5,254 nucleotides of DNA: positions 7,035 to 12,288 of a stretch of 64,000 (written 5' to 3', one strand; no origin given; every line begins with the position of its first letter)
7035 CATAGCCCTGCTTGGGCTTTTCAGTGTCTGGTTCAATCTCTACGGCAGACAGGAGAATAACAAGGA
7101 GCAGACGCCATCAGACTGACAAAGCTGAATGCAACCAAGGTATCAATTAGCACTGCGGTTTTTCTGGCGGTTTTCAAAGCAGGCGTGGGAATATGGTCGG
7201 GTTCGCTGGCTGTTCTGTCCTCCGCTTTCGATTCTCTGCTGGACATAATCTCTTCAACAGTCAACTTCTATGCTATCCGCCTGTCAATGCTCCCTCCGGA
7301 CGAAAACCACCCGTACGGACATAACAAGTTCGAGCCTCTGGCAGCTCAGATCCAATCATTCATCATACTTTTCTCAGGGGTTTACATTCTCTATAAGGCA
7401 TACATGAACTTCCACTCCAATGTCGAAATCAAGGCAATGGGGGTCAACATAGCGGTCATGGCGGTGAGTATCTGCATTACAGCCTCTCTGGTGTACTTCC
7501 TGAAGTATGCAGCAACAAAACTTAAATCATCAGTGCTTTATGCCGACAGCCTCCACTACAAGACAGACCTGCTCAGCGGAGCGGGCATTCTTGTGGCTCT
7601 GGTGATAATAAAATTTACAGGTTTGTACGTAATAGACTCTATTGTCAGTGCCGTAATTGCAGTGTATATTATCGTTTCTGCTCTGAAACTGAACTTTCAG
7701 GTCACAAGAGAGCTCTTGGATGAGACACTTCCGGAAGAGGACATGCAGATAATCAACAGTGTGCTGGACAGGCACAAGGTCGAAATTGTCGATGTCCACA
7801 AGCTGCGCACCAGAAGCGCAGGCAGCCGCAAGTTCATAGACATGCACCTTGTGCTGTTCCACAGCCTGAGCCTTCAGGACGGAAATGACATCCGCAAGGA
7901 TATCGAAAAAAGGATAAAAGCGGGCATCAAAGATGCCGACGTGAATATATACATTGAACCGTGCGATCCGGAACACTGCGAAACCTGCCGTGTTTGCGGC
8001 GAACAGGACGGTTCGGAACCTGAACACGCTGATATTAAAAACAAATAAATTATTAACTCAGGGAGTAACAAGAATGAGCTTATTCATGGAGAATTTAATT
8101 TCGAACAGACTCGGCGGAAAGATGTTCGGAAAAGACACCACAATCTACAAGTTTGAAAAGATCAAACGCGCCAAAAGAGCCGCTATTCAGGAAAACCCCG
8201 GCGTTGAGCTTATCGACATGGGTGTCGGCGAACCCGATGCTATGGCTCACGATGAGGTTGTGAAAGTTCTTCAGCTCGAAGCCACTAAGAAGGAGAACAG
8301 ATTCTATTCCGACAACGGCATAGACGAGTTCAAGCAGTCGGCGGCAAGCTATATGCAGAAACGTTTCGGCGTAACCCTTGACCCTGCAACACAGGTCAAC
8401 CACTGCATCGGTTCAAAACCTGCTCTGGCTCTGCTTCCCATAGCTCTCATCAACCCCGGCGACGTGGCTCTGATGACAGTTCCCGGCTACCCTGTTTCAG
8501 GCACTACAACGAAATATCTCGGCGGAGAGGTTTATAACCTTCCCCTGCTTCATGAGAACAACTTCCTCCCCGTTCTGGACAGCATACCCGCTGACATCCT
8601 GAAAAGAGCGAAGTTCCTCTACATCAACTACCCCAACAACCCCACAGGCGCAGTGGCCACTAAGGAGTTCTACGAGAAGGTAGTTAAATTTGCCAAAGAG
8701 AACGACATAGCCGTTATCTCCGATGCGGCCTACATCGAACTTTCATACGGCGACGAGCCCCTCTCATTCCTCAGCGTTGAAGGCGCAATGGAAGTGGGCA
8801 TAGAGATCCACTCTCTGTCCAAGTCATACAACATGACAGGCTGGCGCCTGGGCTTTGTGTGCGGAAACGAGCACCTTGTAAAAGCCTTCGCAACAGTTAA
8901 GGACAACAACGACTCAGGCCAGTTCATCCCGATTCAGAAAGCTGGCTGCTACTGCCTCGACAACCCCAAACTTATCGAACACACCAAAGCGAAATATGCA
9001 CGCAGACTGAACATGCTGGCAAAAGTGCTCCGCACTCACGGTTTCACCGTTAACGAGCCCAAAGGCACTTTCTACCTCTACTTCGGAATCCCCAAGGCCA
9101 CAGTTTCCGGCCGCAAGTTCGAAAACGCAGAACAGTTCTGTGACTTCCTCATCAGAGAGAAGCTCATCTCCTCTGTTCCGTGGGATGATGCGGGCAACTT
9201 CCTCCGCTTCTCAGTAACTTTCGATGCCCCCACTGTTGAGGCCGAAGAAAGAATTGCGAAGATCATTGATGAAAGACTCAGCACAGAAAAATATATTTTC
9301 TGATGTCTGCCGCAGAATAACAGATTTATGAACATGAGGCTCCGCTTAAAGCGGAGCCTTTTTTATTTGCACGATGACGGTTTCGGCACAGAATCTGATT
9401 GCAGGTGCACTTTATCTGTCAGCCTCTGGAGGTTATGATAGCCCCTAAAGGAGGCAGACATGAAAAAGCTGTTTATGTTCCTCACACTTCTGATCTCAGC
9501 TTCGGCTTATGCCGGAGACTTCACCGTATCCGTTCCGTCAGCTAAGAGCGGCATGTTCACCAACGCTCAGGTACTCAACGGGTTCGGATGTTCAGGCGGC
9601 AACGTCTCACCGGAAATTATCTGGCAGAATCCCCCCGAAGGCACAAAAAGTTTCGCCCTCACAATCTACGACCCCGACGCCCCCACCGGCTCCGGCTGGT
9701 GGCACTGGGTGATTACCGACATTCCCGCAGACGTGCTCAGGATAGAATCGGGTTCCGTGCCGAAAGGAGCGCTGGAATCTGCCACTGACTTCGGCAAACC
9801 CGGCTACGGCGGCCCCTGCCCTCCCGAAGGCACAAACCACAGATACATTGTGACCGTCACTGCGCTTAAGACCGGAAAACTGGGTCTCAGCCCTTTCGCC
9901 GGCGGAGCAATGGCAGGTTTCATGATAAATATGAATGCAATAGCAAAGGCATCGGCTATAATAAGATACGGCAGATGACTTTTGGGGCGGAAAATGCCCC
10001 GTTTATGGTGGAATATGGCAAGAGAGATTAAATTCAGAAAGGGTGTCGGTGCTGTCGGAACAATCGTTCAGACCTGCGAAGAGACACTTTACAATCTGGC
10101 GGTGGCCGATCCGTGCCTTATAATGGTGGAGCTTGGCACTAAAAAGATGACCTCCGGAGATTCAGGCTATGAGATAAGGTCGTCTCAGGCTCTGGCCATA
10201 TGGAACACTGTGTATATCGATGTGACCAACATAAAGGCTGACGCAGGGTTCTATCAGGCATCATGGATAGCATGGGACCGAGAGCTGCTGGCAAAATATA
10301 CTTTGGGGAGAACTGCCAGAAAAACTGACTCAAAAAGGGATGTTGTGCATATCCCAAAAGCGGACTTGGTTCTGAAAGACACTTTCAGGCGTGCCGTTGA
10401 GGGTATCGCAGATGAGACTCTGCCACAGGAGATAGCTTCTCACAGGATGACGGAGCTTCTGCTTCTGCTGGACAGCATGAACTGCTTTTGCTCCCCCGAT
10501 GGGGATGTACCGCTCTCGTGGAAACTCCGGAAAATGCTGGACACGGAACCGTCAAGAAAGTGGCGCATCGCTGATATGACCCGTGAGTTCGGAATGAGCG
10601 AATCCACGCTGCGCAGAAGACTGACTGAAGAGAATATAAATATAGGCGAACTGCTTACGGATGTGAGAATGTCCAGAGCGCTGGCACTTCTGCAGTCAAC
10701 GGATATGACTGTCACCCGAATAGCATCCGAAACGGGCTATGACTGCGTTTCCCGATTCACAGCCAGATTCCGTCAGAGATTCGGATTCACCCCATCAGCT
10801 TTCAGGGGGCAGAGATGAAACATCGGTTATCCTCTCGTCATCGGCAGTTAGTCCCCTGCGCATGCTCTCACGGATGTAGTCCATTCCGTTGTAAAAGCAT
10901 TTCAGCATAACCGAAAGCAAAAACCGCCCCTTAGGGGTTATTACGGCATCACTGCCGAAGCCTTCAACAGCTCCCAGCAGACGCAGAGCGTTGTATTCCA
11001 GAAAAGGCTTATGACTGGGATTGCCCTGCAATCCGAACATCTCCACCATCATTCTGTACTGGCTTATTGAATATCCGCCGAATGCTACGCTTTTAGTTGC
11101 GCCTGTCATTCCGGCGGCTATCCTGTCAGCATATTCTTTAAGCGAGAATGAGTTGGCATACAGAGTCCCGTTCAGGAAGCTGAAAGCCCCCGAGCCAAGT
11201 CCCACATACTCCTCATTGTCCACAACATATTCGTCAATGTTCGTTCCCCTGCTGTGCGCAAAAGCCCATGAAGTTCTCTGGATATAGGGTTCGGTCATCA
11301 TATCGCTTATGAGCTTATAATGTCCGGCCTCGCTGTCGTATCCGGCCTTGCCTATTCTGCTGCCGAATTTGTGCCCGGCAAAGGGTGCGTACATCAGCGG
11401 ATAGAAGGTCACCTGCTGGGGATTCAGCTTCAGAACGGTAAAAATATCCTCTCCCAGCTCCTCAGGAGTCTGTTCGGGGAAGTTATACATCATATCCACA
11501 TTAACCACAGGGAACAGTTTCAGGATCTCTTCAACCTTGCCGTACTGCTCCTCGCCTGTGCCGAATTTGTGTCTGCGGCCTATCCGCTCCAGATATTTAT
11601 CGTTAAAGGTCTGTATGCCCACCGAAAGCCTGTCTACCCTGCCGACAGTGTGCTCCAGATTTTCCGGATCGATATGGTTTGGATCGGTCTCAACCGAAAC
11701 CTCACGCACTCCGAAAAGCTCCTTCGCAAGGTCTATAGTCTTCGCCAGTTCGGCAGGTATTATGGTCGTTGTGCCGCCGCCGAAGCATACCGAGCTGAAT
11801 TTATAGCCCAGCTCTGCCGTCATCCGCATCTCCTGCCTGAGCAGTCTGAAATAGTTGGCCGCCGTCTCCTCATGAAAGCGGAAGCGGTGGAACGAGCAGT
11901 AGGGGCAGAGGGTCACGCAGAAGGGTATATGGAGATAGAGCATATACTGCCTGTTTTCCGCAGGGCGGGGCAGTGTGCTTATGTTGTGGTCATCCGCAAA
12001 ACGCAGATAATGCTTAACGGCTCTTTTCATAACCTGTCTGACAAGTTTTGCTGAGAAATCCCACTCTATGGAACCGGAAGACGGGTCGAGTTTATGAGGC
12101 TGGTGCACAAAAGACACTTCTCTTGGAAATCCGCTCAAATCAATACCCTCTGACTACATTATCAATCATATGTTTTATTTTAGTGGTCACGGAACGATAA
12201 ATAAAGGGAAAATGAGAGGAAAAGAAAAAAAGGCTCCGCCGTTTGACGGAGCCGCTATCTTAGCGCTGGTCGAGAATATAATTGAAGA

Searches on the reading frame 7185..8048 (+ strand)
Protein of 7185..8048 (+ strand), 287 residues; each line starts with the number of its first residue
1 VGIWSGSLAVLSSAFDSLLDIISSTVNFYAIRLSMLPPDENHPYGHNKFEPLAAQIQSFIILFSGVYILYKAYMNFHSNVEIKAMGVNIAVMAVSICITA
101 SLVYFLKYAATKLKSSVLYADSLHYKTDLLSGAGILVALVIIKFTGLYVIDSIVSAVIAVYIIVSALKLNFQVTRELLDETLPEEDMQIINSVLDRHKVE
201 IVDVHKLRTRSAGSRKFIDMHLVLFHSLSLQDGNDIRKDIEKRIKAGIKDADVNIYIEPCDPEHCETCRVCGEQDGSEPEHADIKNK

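Call 16: search_protein_families(library=pfam, proteins=[window:7185-8048:+])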
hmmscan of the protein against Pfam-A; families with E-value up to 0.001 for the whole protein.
window:7185-8048:+ (287 aa): 2 families
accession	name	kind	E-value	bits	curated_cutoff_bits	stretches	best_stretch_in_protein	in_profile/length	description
PF01545.26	Cation_efflux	-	5.6e-39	134.4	26.6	1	2-178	19-198/198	Cation efflux family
PF16916.11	ZT_dimer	-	2.6e-17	63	26.7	1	182-260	1-78/78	Dimerisation domain of Zinc Transporter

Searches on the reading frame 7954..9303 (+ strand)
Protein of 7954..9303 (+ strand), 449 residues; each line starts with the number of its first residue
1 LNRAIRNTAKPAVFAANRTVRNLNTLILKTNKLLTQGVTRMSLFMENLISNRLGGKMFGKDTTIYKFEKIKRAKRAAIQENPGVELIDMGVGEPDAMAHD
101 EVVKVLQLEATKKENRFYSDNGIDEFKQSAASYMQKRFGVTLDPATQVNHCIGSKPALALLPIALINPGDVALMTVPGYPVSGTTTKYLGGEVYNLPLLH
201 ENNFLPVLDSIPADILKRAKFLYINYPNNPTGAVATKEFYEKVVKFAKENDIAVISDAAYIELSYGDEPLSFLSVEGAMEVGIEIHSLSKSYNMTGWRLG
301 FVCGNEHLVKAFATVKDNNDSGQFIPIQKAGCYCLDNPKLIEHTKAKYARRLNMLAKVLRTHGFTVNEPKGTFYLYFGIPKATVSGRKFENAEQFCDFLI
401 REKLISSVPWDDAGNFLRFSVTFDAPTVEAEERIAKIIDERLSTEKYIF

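Call 16: search_protein_families(library=pfam, proteins=[window:7954-9303:+])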
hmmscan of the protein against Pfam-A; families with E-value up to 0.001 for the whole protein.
window:7954-9303:+ (449 aa): 1 family
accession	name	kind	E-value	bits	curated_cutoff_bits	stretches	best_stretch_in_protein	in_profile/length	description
PF00155.27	Aminotran_1_2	-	1e-48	166.8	19.7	1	85-425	2-351/361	Aminotransferase class I and II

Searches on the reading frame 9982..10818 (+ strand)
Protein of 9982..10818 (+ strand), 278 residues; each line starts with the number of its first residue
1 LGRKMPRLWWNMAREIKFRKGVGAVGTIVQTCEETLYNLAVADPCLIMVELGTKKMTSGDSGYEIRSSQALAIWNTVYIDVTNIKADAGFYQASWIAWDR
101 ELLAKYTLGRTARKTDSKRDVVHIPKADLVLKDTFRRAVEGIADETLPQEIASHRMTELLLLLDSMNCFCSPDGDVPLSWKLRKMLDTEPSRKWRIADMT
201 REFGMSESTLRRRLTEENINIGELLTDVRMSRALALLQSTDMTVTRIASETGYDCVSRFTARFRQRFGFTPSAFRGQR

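Call 16: search_protein_families(library=pfam, proteins=[window:9982-10818:+])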
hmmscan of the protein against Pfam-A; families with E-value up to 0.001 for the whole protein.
window:9982-10818:+ (278 aa): 4 families
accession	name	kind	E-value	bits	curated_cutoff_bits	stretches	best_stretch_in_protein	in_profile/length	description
PF12833.13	HTH_18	-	1.7e-20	73.5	33.6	1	200-276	2-79/80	Helix-turn-helix domain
PF00165.29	HTH_AraC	-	6.5e-12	45.7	26.6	1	237-275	1-41/42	Bacterial regulatory helix-turn-helix proteins, AraC family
PF22200.2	ExsA_N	-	1.1e-05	26.2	27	1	45-163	2-124/136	ExsA N-terminal regulatory domain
PF06719.19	AraC_N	-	0.00048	20.2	24.2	1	28-161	7-140/150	AraC-type transcriptional regulator N-terminus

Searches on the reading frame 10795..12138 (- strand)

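Call 16: search_protein_families(library=pfam, proteins=[window:10795-12138:-])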
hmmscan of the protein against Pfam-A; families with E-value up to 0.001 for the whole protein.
window:10795-12138:- (447 aa): 1 family
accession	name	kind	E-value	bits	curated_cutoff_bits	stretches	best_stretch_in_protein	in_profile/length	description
PF04055.27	Radical_SAM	-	2.7e-19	70.4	29.5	1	69-231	2-162/166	Radical SAM superfamily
